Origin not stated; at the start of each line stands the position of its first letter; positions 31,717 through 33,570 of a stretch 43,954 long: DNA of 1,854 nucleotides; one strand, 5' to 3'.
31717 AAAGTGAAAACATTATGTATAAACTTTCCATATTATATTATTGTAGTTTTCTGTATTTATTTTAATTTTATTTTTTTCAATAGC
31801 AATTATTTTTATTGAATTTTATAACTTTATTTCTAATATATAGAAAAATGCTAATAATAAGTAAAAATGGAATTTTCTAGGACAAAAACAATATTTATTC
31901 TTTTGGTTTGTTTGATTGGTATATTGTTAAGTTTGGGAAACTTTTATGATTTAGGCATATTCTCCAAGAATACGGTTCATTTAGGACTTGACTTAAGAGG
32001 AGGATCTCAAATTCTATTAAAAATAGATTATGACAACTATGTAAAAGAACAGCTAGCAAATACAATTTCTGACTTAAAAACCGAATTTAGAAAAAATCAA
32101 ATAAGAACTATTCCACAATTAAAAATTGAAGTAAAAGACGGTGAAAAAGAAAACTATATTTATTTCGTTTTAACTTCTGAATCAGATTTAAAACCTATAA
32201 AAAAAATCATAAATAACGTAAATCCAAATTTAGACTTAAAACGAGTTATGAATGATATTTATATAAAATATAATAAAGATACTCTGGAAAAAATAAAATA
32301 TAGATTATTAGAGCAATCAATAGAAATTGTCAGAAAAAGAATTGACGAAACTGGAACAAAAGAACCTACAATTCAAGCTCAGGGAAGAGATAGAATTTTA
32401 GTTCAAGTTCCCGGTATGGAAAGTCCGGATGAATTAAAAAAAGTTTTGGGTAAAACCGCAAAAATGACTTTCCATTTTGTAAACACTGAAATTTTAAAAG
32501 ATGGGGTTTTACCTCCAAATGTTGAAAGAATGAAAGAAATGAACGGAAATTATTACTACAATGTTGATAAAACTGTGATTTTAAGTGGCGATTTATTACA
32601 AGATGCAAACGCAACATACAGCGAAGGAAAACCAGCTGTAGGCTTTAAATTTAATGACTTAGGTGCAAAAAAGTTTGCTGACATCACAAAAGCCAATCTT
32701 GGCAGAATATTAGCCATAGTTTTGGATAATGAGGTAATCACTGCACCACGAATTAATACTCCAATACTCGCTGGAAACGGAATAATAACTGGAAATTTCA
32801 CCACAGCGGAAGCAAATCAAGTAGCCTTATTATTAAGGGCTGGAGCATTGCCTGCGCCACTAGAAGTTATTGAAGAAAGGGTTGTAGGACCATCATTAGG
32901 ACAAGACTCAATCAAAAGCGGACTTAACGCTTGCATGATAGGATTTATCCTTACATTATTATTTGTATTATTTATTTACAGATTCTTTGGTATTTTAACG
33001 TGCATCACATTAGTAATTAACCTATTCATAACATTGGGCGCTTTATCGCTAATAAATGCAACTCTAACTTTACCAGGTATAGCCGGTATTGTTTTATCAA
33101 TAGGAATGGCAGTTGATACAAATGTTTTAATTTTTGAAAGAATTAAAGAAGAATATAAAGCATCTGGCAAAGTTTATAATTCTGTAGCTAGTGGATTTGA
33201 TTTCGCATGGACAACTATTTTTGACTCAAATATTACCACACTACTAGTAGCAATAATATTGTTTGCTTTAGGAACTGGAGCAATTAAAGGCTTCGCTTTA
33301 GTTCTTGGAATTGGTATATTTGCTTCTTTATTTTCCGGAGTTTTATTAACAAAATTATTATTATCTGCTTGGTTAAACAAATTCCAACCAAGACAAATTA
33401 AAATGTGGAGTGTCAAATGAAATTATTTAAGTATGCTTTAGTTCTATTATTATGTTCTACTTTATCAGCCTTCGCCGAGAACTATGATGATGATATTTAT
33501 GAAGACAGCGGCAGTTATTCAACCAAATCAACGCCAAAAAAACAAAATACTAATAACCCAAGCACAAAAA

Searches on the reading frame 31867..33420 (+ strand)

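Call 97: search_protein_families(library=pfam, proteins=[window:31867-33420:+], max_evalue=0.0001)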
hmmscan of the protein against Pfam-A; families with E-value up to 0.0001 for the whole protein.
window:31867-33420:+ (517 aa): 3 families
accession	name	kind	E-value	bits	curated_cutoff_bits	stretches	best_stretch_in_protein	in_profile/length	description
PF22599.2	SecDF_P1_head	-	2.3e-34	118.1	27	1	227-330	9-114/114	SecDF, P1 head subdomain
PF21760.3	SecD_1st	-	5.8e-24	83.8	27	1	148-206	1-59/60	Protein translocase subunit SecDF, P1 domain, N-terminal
PF02355.23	SecD_SecF_C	-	1e-20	74.4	20.5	1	333-503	14-187/189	Protein export membrane protein SecD/SecF, C-terminal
